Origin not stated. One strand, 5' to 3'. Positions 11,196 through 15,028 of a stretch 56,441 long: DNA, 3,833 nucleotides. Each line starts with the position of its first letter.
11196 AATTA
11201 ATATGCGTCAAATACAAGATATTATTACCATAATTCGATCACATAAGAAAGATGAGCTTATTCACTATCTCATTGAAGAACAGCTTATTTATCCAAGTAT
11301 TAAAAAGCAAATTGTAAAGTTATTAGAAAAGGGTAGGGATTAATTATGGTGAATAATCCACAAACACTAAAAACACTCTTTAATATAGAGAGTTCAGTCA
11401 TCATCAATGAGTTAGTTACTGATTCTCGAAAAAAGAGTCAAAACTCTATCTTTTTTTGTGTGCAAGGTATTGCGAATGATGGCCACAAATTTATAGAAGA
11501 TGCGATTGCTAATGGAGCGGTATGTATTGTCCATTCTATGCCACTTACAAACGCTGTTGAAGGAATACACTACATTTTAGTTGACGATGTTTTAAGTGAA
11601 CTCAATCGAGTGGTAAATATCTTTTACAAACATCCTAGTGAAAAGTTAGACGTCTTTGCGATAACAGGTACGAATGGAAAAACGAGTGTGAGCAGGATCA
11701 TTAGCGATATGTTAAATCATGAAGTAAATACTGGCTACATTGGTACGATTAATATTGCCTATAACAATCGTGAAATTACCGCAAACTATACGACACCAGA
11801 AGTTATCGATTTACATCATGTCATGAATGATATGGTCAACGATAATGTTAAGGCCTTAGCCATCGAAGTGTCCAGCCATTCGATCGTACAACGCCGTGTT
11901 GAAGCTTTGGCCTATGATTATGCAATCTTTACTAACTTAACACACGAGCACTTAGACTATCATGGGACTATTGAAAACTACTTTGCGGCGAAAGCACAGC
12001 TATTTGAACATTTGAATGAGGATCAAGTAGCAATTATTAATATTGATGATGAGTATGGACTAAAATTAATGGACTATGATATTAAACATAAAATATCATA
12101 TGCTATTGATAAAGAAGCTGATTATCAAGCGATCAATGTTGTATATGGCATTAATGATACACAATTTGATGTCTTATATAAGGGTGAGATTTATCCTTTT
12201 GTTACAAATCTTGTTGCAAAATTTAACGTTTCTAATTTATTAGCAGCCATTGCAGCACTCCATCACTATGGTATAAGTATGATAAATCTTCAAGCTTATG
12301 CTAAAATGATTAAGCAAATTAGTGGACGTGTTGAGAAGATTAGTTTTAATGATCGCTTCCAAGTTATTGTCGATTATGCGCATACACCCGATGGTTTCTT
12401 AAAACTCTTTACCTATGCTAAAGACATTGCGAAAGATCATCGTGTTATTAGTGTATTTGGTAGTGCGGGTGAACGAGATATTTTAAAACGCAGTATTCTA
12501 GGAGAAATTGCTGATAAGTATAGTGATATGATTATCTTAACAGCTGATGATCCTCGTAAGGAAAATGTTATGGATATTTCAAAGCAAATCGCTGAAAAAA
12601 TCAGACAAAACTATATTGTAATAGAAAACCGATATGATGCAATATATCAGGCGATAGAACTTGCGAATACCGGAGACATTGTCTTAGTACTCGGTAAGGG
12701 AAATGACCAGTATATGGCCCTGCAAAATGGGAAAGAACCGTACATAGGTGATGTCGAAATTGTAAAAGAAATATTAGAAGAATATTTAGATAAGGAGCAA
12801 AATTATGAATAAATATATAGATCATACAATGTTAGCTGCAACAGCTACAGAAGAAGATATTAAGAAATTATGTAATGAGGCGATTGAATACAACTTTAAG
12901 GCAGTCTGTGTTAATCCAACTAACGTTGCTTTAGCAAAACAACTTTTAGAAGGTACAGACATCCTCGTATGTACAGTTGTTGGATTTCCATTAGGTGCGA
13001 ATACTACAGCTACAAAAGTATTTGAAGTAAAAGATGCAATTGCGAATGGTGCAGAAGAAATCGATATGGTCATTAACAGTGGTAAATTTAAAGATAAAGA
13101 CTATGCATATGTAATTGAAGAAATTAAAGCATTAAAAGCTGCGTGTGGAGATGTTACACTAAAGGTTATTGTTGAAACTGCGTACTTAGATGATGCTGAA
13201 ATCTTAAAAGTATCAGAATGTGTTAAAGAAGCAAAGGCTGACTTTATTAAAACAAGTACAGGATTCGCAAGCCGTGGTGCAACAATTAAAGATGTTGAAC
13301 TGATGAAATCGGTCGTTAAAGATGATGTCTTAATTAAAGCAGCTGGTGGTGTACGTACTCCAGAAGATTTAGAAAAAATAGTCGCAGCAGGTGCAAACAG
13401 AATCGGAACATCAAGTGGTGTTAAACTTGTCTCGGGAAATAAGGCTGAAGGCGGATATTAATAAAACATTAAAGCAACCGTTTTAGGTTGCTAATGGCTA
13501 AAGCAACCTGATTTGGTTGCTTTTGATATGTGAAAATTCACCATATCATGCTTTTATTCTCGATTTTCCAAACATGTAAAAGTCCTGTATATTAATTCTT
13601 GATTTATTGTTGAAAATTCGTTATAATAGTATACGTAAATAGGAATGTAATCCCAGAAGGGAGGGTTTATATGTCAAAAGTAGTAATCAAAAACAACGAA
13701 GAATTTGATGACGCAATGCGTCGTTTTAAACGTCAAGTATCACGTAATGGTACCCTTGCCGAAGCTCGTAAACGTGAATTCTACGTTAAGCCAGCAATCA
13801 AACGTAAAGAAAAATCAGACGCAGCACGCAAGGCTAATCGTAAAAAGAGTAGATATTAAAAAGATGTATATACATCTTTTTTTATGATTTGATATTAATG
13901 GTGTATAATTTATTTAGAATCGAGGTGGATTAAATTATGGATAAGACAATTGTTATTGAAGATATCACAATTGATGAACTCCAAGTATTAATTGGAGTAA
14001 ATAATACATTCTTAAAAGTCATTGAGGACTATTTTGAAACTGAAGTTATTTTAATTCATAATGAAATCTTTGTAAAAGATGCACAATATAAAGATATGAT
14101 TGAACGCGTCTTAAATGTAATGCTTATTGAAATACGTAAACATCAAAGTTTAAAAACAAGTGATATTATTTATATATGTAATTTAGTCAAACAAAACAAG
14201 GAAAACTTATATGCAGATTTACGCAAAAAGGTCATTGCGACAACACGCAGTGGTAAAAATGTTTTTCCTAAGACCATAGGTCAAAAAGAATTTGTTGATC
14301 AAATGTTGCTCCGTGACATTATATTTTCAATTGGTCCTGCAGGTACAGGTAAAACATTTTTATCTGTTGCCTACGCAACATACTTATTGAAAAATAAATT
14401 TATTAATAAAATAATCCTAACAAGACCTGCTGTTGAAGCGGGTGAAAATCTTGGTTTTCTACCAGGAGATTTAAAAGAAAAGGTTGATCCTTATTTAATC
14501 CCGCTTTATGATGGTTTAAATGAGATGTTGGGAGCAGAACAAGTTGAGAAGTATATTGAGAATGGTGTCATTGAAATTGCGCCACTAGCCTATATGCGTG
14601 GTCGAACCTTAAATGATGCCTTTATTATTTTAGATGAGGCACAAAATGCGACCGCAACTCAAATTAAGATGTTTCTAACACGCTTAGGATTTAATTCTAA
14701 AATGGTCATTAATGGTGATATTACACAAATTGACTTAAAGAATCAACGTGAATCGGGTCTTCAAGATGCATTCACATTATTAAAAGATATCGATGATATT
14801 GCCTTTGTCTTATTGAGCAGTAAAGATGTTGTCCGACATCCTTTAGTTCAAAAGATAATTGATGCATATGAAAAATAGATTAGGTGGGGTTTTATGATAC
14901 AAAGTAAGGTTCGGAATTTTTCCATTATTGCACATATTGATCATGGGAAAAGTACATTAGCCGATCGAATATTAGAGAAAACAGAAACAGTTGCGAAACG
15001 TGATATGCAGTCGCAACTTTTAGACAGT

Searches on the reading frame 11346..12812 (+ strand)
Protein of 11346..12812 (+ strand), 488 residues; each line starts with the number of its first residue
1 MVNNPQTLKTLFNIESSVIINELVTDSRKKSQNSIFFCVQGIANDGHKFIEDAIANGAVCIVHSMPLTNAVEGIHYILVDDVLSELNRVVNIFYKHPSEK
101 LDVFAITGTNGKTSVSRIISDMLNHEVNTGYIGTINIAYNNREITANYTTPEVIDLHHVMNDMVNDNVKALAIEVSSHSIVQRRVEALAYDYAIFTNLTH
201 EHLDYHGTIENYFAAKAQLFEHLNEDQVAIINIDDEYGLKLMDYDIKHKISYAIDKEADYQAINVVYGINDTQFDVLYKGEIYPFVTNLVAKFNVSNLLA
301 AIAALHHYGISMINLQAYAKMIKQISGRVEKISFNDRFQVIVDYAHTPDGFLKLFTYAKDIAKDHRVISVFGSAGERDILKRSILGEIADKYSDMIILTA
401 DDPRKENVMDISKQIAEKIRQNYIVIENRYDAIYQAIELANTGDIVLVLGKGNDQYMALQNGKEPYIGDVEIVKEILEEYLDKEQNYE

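Call 22: find_encoding_contigs(protein=window:11346-12812:+, flank=10000, max_places=2)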
Protein window:11346-12812:+ (488 aa): 3 contigs read that carry it; 2 places shown.
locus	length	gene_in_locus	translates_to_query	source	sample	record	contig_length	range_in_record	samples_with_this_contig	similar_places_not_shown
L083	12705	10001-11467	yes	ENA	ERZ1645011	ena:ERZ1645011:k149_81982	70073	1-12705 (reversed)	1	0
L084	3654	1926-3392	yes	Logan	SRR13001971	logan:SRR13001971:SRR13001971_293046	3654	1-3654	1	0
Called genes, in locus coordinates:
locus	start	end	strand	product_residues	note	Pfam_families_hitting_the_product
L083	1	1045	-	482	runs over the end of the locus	PF17767:NAPRTase_N, PF04095:NAPRTase (weak), PF17956:NAPRTase_C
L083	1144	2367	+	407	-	PF05193:Peptidase_M16_C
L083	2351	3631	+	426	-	PF00675:Peptidase_M16, PF05193:Peptidase_M16_C (weak)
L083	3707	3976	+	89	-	-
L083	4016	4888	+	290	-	PF00303:Thymidylat_synt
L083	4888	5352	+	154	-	PF00186:DHFR_1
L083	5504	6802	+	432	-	PF02885:Glycos_trans_3N, PF00591:Glycos_transf_3, PF07831:PYNP_C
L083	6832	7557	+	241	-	PF02616:SMC_ScpA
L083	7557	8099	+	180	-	PF04079:SMC_ScpB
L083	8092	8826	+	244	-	PF01479:S4, PF00849:PseudoU_synth_2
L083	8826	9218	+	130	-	-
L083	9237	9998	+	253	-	-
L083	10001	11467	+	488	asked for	PF01225:Mur_ligase (weak), PF08245:Mur_ligase_M, PF02875:Mur_ligase_C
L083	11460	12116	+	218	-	PF01791:DeoC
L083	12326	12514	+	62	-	PF01165:Ribosomal_S21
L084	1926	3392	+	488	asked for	PF01225:Mur_ligase (weak), PF08245:Mur_ligase_M, PF02875:Mur_ligase_C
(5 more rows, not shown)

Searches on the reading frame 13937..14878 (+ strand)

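Call 37: search_protein_families(library=pfam, proteins=[window:13937-14878:+], max_evalue=0.001)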
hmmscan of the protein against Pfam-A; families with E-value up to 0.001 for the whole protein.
window:13937-14878:+ (313 aa): 4 families
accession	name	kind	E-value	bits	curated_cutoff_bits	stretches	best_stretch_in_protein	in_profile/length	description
PF02562.22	PhoH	-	3.5e-92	308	27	1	109-312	2-205/205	PhoH-like protein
PF13245.12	AAA_19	-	2.6e-07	31.3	25.1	1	116-265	1-129/134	AAA domain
PF13604.12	AAA_30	-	0.00012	22.3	27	1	115-265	5-128/191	AAA domain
PF13401.12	AAA_22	-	0.00021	22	27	0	127-249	6-107/130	AAA domain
